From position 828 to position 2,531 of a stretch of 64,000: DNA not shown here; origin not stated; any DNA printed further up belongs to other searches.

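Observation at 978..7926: Satellite-like element with a full terminase pair but no portal or capsid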

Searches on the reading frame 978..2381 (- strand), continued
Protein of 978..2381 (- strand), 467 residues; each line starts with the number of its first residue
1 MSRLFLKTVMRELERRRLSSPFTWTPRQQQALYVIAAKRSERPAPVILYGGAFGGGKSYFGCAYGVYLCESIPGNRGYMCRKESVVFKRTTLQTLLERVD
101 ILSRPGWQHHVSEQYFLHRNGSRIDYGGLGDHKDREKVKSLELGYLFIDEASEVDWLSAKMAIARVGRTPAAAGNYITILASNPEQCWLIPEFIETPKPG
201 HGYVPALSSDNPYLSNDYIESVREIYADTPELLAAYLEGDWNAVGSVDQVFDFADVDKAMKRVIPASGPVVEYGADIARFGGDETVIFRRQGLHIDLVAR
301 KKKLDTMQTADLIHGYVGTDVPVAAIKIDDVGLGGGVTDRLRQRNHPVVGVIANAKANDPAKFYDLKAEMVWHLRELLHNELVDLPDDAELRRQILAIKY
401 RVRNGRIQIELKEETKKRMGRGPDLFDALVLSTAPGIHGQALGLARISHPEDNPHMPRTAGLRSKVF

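Call 54: find_related_loci(query=L001:10786-12612:+, collection=genome_contigs, flank=10000)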
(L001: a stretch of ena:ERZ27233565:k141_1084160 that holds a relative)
Query L001:10786-12612:+ (608 aa) in genome_contigs; peptide patterns used: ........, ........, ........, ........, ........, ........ (x = any residue, [..] = any of these).
41 stretches matched a pattern; 30 encode a relative of the query (tblastn E <= 1e-3); 30 distinct loci.
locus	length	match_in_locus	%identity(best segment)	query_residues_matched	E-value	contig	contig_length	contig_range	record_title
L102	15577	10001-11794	56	7-608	0e+0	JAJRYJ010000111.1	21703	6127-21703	MAG: Actinomycetes bacterium isolate Dive96_bin3.284 k141_4455824, whole genome shotgun sequence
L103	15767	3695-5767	62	12-608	0e+0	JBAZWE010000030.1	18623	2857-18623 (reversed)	MAG: Thermoleophilia bacterium isolate SO_2017_GW1_27 NODE_11327_length_18623_cov_1.005893_OW334_2017, whole genome shot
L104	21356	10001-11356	41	58-488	2e-105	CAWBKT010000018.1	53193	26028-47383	MAG: uncultured delta proteobacterium isolate MFD02979.bin.2.87 genome assembly, contig: contig_17163, whole genome shot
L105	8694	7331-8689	41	59-488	2e-95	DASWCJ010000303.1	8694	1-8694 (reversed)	MAG TPA_asm: Anaeromyxobacter sp. isolate SMAG_U2706 k141_2452435, whole genome shotgun sequence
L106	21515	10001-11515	36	58-514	3e-90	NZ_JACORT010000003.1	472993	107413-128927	Ramlibacter cellulosilyticus strain USB13 contig3, whole genome shotgun sequence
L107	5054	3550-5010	37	58-489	5e-90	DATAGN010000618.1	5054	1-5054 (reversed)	MAG TPA_asm: Ramlibacter sp. isolate SMAG_U6830 k141_22606, whole genome shotgun sequence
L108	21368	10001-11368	38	58-466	7e-89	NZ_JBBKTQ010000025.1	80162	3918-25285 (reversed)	Ramlibacter sp. AN1133 25, whole genome shotgun sequence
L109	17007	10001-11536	35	58-514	2e-87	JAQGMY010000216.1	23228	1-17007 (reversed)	MAG: Ramlibacter sp. isolate RYN_573 scaffold_1469813, whole genome shotgun sequence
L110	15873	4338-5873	36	37-491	3e-87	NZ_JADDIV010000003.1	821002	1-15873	Ramlibacter pallidus strain HM2 contig3, whole genome shotgun sequence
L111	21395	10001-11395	41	58-497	3e-108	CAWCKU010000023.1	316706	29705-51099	MAG: uncultured delta proteobacterium isolate MFD01872.bin.2.172 genome assembly, contig: contig_89851, whole genome sho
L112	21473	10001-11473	36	58-490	4e-87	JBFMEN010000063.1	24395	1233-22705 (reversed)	MAG: Candidatus Omnitrophota bacterium isolate MAG246 MAG246_63, whole genome shotgun sequence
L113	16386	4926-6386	35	58-489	2e-85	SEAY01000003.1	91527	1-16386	MAG: Comamonadaceae bacterium isolate PMG_248 scaffold_523, whole genome shotgun sequence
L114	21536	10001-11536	36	58-507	8e-86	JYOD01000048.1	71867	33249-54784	Burkholderiaceae bacterium 16 contig48, whole genome shotgun sequence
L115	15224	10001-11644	35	19-508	2e-85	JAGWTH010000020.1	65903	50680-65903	MAG: Burkholderiales bacterium isolate REEB369 contig-150_296, whole genome shotgun sequence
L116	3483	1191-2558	37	58-466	2e-85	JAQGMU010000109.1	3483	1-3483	MAG: Ramlibacter sp. isolate RYN_569 scaffold_2970829, whole genome shotgun sequence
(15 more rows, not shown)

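Call 60: search_protein_families(library=phrogs, proteins=[L097:8163-9494:-, L097:11557-12138:+, L097:12210-12401:+, L097:12398-12955:+, L097:13171-13692:-, L097:13716-14447:-, L097:14462-14755:-, L100:1355-2539:-, L100:5598-6368:+, L100:4419-4640:+], max_evalue=0.01)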
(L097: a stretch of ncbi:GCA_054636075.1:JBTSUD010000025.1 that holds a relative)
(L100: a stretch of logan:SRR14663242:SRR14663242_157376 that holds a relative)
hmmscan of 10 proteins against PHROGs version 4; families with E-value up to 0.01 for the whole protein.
L097:8163-9494:- (443 aa): 1 family
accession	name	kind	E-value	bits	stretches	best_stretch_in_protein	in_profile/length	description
phrog_1271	-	DNA, RNA and nucleotide metabolism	0.0029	18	1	314-368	211-259/361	HNH endonuclease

L097:11557-12138:+ (193 aa): 0 families

L097:12210-12401:+ (63 aa): 0 families

L097:12398-12955:+ (185 aa): 2 families
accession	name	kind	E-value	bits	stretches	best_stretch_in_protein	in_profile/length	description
phrog_5536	-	unknown function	8.2e-10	39.7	1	3-129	3-135/172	-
phrog_151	-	integration and excision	0.0035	16.9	1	2-86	124-225/582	transposase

L097:13171-13692:- (173 aa): 3 families
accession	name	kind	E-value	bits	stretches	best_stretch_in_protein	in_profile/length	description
phrog_16568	-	moron, auxiliary metabolic gene and host takeover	0.00064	20.9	1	49-123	25-100/129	Ren-like exclusion protein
phrog_17740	-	unknown function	0.0084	16.9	0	99-132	10-43/62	-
phrog_8794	-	transcription regulation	0.0097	17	0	90-152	6-72/159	sigma factor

L097:13716-14447:- (243 aa): 1 family
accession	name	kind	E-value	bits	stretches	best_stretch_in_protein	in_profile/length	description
phrog_15511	-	unknown function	0.0026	17.9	1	11-80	189-261/511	-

L097:14462-14755:- (97 aa): 0 families

L100:1355-2539:- (394 aa): 0 families

L100:5598-6368:+ (256 aa): 5 families
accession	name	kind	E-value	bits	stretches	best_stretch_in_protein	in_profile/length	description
phrog_11747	-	unknown function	1.7e-82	277.9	1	11-251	41-287/290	-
phrog_53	-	head and packaging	3.3e-08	34.2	1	36-97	121-183/583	head maturation protease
phrog_21683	-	unknown function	7.9e-06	26.1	1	37-101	43-106/337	-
phrog_94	-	head and packaging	0.0027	18.2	1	35-93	120-177/622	head maturation protease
phrog_1827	-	other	0.0066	16.8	0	36-94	56-113/202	ATP-dependent protease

L100:4419-4640:+ (73 aa): 0 families

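Call 61: search_protein_families(library=pfam, proteins=[L097:8163-9494:-, L097:11557-12138:+, L097:12210-12401:+, L097:12398-12955:+, L097:13171-13692:-, L097:13716-14447:-, L097:14462-14755:-, L100:1355-2539:-, L100:6386-6559:+, L100:6563-6796:+], max_evalue=0.1)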
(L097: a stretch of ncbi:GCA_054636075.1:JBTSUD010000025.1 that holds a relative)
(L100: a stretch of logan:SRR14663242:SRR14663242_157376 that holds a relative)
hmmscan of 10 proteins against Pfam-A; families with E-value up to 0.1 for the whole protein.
L097:8163-9494:- (443 aa): 1 family
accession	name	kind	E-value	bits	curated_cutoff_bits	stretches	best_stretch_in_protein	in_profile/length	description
PF03488.19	Ins_beta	-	0.043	14.3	21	1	318-343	13-38/48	Nematode insulin-related peptide beta type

L097:11557-12138:+ (193 aa): 3 families
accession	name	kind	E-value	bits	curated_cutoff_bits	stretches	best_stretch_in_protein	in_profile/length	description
PF18563.6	TubC_N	-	0.00041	20.9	26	1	4-54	1-50/52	TubC N-terminal docking domain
PF10400.15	Vir_act_alpha_C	-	0.03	15.5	22.4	0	163-183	1-21/78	Virulence activator alpha C-term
PF01863.23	YgjP-like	-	0.036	14.5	26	1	22-158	10-140/207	YgjP-like, metallopeptidase domain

L097:12210-12401:+ (63 aa): 0 families

L097:12398-12955:+ (185 aa): 1 family
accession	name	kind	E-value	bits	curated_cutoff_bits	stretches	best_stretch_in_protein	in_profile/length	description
PF01527.26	HTH_Tnp_1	-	0.00061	20.4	24.1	1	2-69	2-69/75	Transposase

L097:13171-13692:- (173 aa): 15 families
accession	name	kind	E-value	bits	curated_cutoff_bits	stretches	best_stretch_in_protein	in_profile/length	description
PF04545.22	Sigma70_r4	-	3.3e-08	33.4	24.1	1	89-132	4-47/50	Sigma-70, region 4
PF08281.18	Sigma70_r4_2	-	0.0034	17.4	25.7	1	89-132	10-53/54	Sigma-70, region 4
PF06906.16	DUF1272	-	0.011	16.2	25.3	1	7-22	41-56/57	Protein of unknown function (DUF1272)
PF19610.4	DUF6115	-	0.016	16.1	27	1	66-127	72-132/134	Family of unknown function (DUF6115)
PF13384.12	HTH_23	-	0.02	15.1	24.6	1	106-127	18-39/50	Homeodomain-like domain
PF13404.12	HTH_AsnC-type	-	0.021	15.1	27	1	100-122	12-34/42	AsnC-type helix-turn-helix domain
PF17915.7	zf_Rg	-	0.022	14.6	25.5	1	8-19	8-19/49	Reverse gyrase zinc finger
PF02796.21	HTH_7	-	0.026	15.1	23.8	1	89-127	5-43/45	Helix-turn-helix domain of resolvase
PF08784.17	RPA_C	-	0.049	14.8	22.6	1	62-127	19-91/106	Replication protein A C terminal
PF21531.3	Rv2175c_wHTH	-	0.052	14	27.1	1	106-128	16-38/57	DNA-binding protein Rv2175c, wHTH domain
PF22106.1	NGO1945_C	-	0.059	14.2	27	1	66-122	19-76/93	NGO1945 C-terminal domain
PF13412.12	HTH_24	-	0.068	13.2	21.9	0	100-126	12-38/48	Winged helix-turn-helix DNA-binding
PF24042.1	DUF7351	-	0.088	13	31.2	0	7-55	66-110/177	Domain of unknown function (DUF7351)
PF21476.4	PF0610-like_N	-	0.09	13.5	33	0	97-128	6-37/50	PF0610-like, N-terminal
PF04828.22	GFA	-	0.1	13.2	24.3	0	5-35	69-99/115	Glutathione-dependent formaldehyde-activating enzyme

L097:13716-14447:- (243 aa): 0 families

L097:14462-14755:- (97 aa): 0 families

L100:1355-2539:- (394 aa): 0 families

L100:6386-6559:+ (57 aa): 0 families

L100:6563-6796:+ (77 aa): 3 families
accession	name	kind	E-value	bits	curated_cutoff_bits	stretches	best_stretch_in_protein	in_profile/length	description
PF03602.21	Cons_hypoth95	-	0.00015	21.9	24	1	9-43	98-133/182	Conserved hypothetical protein 95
PF02086.21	MethyltransfD12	-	0.0069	16.6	22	1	20-48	172-201/253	D12 class N6 adenine-specific DNA methyltransferase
PF03959.19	FSH1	-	0.057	13.5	21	1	12-57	24-65/211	Serine hydrolase (FSH1)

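Call 70: find_related_loci(query=A2, collection=metagenome_contigs, flank=10000)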
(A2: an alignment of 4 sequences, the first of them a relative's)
Query A2 (494 aa) in metagenome_contigs; peptide patterns used: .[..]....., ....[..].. (x = any residue, [..] = any of these).
600 stretches matched a pattern (row limit reached: there are more); 8 encode a relative of the query (tblastn E <= 1e-3); 8 distinct loci.
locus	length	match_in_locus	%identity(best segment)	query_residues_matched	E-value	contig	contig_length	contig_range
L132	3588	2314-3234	38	133-440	1e-55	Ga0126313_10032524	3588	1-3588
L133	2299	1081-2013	37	128-440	1e-52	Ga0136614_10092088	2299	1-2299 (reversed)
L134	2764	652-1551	36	141-440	1e-51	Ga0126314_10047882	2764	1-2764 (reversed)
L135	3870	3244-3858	39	136-342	2e-37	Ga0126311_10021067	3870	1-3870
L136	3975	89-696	36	257-455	5e-25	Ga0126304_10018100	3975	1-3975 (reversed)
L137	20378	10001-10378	43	6-126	4e-23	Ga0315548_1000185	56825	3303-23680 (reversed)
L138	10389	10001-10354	47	2-114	3e-22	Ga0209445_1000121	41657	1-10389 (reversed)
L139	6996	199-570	33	1-119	2e-13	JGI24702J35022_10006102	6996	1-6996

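Call 71: find_related_loci(query=A2, collection=genome_contigs, flank=10000)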
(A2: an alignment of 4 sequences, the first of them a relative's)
Query A2 (494 aa) in genome_contigs; peptide patterns used: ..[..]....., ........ (x = any residue, [..] = any of these).
127 stretches matched a pattern; 99 encode a relative of the query (tblastn E <= 1e-3); the best 80 are kept; 80 distinct loci.
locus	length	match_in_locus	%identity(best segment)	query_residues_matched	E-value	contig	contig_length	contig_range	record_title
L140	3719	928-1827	40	142-443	4e-62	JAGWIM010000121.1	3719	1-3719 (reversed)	MAG: Pseudomonadota bacterium isolate REEB114 contig-150_36598, whole genome shotgun sequence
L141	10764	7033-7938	39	145-450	2e-57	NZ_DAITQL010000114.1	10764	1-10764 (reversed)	MAG: Hyphomicrobium sp. isolate CTOTU46465 NODE_1612_length_10764_cov_8.099636, whole genome shotgun sequence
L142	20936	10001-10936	40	142-454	3e-56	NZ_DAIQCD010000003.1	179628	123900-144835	MAG: Hyphomicrobium sp. isolate CTOTU46469 NODE_24_length_179628_cov_17.812511, whole genome shotgun sequence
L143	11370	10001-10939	36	145-460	3e-53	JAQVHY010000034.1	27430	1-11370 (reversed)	MAG: Desulfobacca sp. isolate STE_27 NODE_3605_length_27430_cov_4.331246_Sandtown_E, whole genome shotgun sequence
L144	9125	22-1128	33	98-455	6e-52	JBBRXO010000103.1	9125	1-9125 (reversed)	MAG: Armatimonadota bacterium isolate La4_metabat2.216 La4_metabat2.216_K_1441127_L_9125_cov_11.3217, whole genome shotg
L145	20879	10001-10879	38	151-449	3e-49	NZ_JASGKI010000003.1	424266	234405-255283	MAG: Paenirhodobacter sp. isolate 5N572 JMF-2111-06-0005.ont.bin.572_2, whole genome shotgun sequence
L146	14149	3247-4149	37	138-443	2e-48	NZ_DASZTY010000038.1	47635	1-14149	MAG: Hyphomicrobium sp. isolate SMAG_U6089 k141_179900, whole genome shotgun sequence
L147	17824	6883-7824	35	141-460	3e-48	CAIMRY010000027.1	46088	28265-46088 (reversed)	MAG: uncultured delta proteobacterium isolate AM4_bin-625 genome assembly, contig: bin-625:27/46, whole genome shotgun s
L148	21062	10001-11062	34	105-449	1e-48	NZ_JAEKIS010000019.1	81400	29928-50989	Salipiger abyssi strain SY10-16 SY10-16_ctg019, whole genome shotgun sequence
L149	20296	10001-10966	35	135-455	6e-47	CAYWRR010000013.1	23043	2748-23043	MAG TPA_asm: uncultured Nitrososphaera sp. isolate SRP321284_co1_135 genome assembly, contig: NODE_2565_length_23043_cov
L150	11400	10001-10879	37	146-438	5e-47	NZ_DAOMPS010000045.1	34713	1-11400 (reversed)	MAG: Thauera sp. isolate AMR_MDS_5854 NODE_558_length_34713_cov_84.349183, whole genome shotgun sequence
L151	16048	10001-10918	36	146-451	2e-46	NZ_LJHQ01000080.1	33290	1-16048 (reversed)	Bosea sp. AAP35 AAP35_Contigs_80, whole genome shotgun sequence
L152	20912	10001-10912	36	140-442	6e-46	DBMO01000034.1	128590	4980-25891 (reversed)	MAG TPA_asm: Desulfarculales bacterium UBA696 UBA696_contig_296, whole genome shotgun sequence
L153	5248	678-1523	37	143-432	9e-46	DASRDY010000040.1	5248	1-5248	MAG TPA_asm: Blastocatellia bacterium isolate SMAG_U9992 k141_837689, whole genome shotgun sequence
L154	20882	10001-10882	38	141-441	3e-45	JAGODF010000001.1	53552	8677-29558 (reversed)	MAG: Spirochaetes bacterium isolate Go_SlDig_bin_460 Go_SlDig_1512_length_53552_cov_5.449434, whole genome shotgun seque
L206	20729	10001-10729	32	166-404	7e-28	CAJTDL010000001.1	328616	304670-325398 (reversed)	Lachnospiraceae bacterium isolate B94_19_ER_BP genome assembly, contig: MGBC000145.1, whole genome shotgun sequence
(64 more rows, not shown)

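Call 75: search_protein_families(library=pfam, proteins=[L146:17-1000:+, L146:2154-3143:+, L146:3136-4176:+, L146:4173-4952:+, L146:5015-5551:+, L146:5532-7163:+, L146:7444-8187:+, L146:8296-9318:+, L146:9545-10378:+, L146:10230-11345:+], max_evalue=0.01)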
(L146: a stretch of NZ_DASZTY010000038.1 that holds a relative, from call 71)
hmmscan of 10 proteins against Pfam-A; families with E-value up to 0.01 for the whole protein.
L146:17-1000:+ (327 aa): 3 families
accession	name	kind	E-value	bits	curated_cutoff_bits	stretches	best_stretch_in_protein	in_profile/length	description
PF22022.2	Phage_int_M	-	2.3e-33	114.7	27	1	18-113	1-96/96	Phage integrase central domain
PF00589.27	Phage_integrase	-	8e-17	62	27.1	1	125-293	2-169/172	Phage integrase family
PF14659.12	Phage_int_SAM_3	-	0.0005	20.7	22.6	1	17-66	1-50/58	Phage integrase, N-terminal SAM-like domain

L146:2154-3143:+ (329 aa): 1 family
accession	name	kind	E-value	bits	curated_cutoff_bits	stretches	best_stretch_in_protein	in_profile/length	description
PF09250.16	Prim-Pol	-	4.6e-34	118.6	22.8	1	63-223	1-158/158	Bifunctional DNA primase/polymerase, N-terminal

L146:3136-4176:+ (346 aa): 2 families
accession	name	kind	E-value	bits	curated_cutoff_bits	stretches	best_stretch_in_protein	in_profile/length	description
PF13481.12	AAA_25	-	1.6e-25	90.3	27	1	43-213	12-194/195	AAA domain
PF13412.12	HTH_24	-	3e-05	23.9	21.9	1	281-325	2-45/48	Winged helix-turn-helix DNA-binding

L146:4173-4952:+ (259 aa): 0 families

L146:5015-5551:+ (178 aa): 1 family
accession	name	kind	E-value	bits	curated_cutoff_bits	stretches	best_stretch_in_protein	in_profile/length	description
PF20901.3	Sf6_terminase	-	5.8e-36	123.2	27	1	41-139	1-103/106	Bacteriophage Sf6, terminase small subunit-like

L146:5532-7163:+ (543 aa): 0 families

L146:7444-8187:+ (247 aa): 0 families

L146:8296-9318:+ (340 aa): 2 families
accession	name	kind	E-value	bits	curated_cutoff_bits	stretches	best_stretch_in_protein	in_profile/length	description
PF00589.27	Phage_integrase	-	1.5e-29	103.4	27.1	1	171-331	3-171/172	Phage integrase family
PF02899.23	Phage_int_SAM_1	-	9.5e-06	26.3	22.3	1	68-144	8-80/83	Phage integrase, N-terminal SAM-like domain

L146:9545-10378:+ (277 aa): 2 families
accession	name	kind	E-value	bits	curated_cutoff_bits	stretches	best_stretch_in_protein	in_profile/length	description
PF11459.13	AbiEi_3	-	1.5e-37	129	26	1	169-270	56-157/157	Transcriptional regulator, AbiEi antitoxin, Type IV TA system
PF17194.10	AbiEi_3_N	-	1.3e-26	92.9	26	1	6-96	2-92/93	Transcriptional regulator, AbiEi antitoxin N-terminal domain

L146:10230-11345:+ (371 aa): 1 family
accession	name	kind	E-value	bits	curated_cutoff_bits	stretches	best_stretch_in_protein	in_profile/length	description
PF08843.17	AbiEii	-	4.9e-42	144.9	22.5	1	59-308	2-232/238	Nucleotidyl transferase AbiEii toxin, Type IV TA system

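Call 82: search_protein_families(library=phrogs, proteins=[L146:5532-7163:+, L146:4173-4952:+, L146:7444-8187:+, L206:4806-6086:-, L206:11415-11852:+, L206:12500-12865:+, L206:12840-14093:+, L206:14460-15164:+, L206:15204-15698:+, L206:16065-19394:+], max_evalue=0.001)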
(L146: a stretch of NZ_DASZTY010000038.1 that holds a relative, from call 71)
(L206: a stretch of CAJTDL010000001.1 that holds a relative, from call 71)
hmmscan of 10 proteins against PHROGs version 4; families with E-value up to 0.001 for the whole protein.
L146:5532-7163:+ (543 aa): 2 families
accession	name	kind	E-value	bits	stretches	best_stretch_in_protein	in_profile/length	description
phrog_2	-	head and packaging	4.7e-21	76.2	1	44-532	256-592/807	terminase large subunit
phrog_5989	-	head and packaging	2.8e-15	57.3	1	39-276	118-316/347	terminase large subunit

L146:4173-4952:+ (259 aa): 7 families
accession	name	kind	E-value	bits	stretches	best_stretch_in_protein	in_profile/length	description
phrog_2340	-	DNA, RNA and nucleotide metabolism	1.2e-37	130.6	1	75-232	8-164/171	endonuclease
phrog_11793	-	unknown function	8.9e-10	39.2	1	172-230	4-59/65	-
phrog_1035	-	DNA, RNA and nucleotide metabolism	9.8e-07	29.9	1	74-168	62-158/271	endonuclease VII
phrog_2633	-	DNA, RNA and nucleotide metabolism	1.1e-05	26.6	1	75-136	13-74/142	endonuclease VII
phrog_5558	-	moron, auxiliary metabolic gene and host takeover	3.4e-05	25.1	1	75-120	65-110/130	Lar-like restriction alleviation protein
phrog_12813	-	unknown function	0.00016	22.5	1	70-114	150-192/199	-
phrog_6611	-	unknown function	0.00036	21.7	1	57-111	123-177/180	-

L146:7444-8187:+ (247 aa): 0 families

L206:4806-6086:- (426 aa): 5 families
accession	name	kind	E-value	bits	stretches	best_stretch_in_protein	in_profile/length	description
phrog_1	-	integration and excision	1.4e-71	243.6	1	5-425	118-457/611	integrase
phrog_216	-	integration and excision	1.2e-26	94.5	1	222-417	70-238/301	integrase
phrog_7685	-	integration and excision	6.8e-17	62.8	1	325-418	153-238/240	integrase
phrog_23783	-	integration and excision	5.4e-09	37.2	1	68-180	59-158/162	integrase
phrog_26960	-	unknown function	1.2e-05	26.6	1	1-135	8-134/146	-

L206:11415-11852:+ (145 aa): 3 families
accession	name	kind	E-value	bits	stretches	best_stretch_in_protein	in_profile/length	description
phrog_87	-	other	4.3e-08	34.2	1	42-133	33-127/227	metallo-protease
phrog_2439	-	transcription regulation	1.6e-06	28.3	1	81-133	185-239/367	transcriptional regulator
phrog_1914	-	unknown function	0.0002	22.1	1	94-138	96-146/222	-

L206:12500-12865:+ (121 aa): 5 families
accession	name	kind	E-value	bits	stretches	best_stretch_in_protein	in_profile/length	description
phrog_309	-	head and packaging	6.5e-42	145.6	1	3-116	133-269/319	terminase small subunit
phrog_28310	-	unknown function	8e-19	68.7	1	8-76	4-72/76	-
phrog_4102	-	head and packaging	7.3e-06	27.3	1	20-114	23-127/166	terminase small subunit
phrog_23444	-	head and packaging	1.7e-05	25.9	0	82-99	83-100/126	terminase small subunit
phrog_4779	-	transcription regulation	0.00073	21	0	24-81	12-74/98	transcriptional regulator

L206:12840-14093:+ (417 aa): 8 families
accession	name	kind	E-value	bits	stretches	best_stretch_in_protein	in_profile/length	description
phrog_3717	-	head and packaging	4.4e-51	175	1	14-278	7-270/277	terminase large subunit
phrog_2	-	head and packaging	3.1e-42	146.3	1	19-411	267-594/807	terminase large subunit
phrog_5653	-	head and packaging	1.8e-40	139.8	1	240-410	10-181/199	terminase large subunit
phrog_6672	-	head and packaging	9.3e-24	84.6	1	284-414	4-134/145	terminase large subunit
phrog_18557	-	head and packaging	7.7e-23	81.4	1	339-410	2-74/88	terminase large subunit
phrog_8711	-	head and packaging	7.5e-15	55.8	1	15-93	10-88/89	terminase large subunit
phrog_10250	-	head and packaging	2.2e-06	28.5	1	245-410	31-216/228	terminase large subunit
phrog_979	-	head and packaging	0.00011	22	1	20-184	156-318/642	terminase large subunit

L206:14460-15164:+ (234 aa): 0 families

L206:15204-15698:+ (164 aa): 3 families
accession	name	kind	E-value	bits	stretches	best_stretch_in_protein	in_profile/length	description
phrog_14214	-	unknown function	2.9e-08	34.8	1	15-63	5-53/58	-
phrog_11237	-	unknown function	1.2e-05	26.5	1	92-153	77-135/139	-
phrog_34302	-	unknown function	0.00062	21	0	14-40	7-33/81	-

L206:16065-19394:+ (1109 aa): 26 families (the best 25 are shown)
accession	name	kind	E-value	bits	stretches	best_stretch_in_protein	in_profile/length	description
phrog_1535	-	tail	1.9e-187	626.8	1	15-1108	13-1151/1152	tail length tape measure protein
phrog_37543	-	unknown function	1.5e-115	388.1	2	576-852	264-546/622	-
phrog_1272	-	tail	4.2e-33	115.2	2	722-990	545-856/1606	tail length tape measure protein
phrog_58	-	tail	2.1e-30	106.9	2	696-982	514-948/1544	tail length tape measure protein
phrog_4200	-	tail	3.4e-28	99.6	2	758-986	154-366/732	tail length tape measure protein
phrog_17020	-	unknown function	1e-19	72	1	830-995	26-190/353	-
phrog_167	-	tail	3.9e-19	68.9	2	744-983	836-1007/1555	tail length tape measure protein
phrog_3981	-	tail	4.4e-19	70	1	752-1025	237-490/584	tail length tape measure protein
phrog_8462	-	tail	6.6e-19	69.1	1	752-1009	241-469/672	tail length tape measure protein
phrog_991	-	tail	1.5e-18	66.9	2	743-1031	575-858/1966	tail length tape measure protein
phrog_4197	-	tail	1.2e-17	64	1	610-938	860-1128/1783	tail length tape measure protein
phrog_305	-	tail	1.1e-16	61.7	2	640-975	379-694/1001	tail length tape measure protein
phrog_28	-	tail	4.5e-14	53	1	739-989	562-742/1228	tail length tape measure protein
phrog_5493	-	tail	4.8e-14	52.6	1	474-974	556-969/1102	tail length tape measure protein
phrog_23464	-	unknown function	8.9e-14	52.1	1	901-1087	355-520/539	-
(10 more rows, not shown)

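Call 89: find_encoding_contigs(protein=P0044, flank=10000, max_places=4)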
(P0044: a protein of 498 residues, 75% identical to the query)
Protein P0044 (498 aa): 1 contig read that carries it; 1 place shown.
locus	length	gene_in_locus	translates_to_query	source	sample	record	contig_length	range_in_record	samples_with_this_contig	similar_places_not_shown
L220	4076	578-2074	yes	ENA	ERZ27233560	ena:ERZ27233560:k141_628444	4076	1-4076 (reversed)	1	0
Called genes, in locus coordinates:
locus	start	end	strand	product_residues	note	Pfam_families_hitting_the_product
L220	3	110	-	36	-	?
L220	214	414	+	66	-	PF12728:HTH_17 (faint)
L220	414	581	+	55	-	-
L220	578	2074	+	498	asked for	PF00772:DnaB, PF13481:AAA_25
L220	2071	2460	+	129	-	PF18563:TubC_N (weak)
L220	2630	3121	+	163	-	PF05119:Terminase_4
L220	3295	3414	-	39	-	-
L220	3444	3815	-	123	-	-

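Call 91: search_protein_families(library=pfam, proteins=[L220:2630-3121:+, L220:2071-2460:+, L220:3444-3815:-, L005:1047-1415:+, L011:2538-3038:+], max_evalue=0.1)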
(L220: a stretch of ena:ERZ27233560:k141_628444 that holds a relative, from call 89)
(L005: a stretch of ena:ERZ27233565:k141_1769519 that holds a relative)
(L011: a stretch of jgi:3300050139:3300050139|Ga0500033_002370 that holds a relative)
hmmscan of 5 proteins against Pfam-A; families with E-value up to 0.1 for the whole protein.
L220:2630-3121:+ (163 aa): 2 families
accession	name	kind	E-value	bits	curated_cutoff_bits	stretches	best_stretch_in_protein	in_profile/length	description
PF05119.17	Terminase_4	-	2.2e-22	79.7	24.7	1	45-138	1-95/98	Phage terminase, small subunit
PF23931.1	Terminase_6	-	0.0032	18.4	27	1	56-148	6-87/96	Terminase small subunit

L220:2071-2460:+ (129 aa): 1 family
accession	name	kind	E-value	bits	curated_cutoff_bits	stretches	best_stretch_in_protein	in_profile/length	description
PF18563.6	TubC_N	-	1.3e-05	25.6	26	1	10-55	7-51/52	TubC N-terminal docking domain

L220:3444-3815:- (123 aa): 0 families

L005:1047-1415:+ (122 aa): 0 families

L011:2538-3038:+ (166 aa): 1 family
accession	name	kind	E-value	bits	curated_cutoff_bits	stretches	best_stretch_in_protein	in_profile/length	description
PF18932.5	DUF5681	-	1.6e-12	48.2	27.5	1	39-106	2-76/77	Family of unknown function (DUF5681)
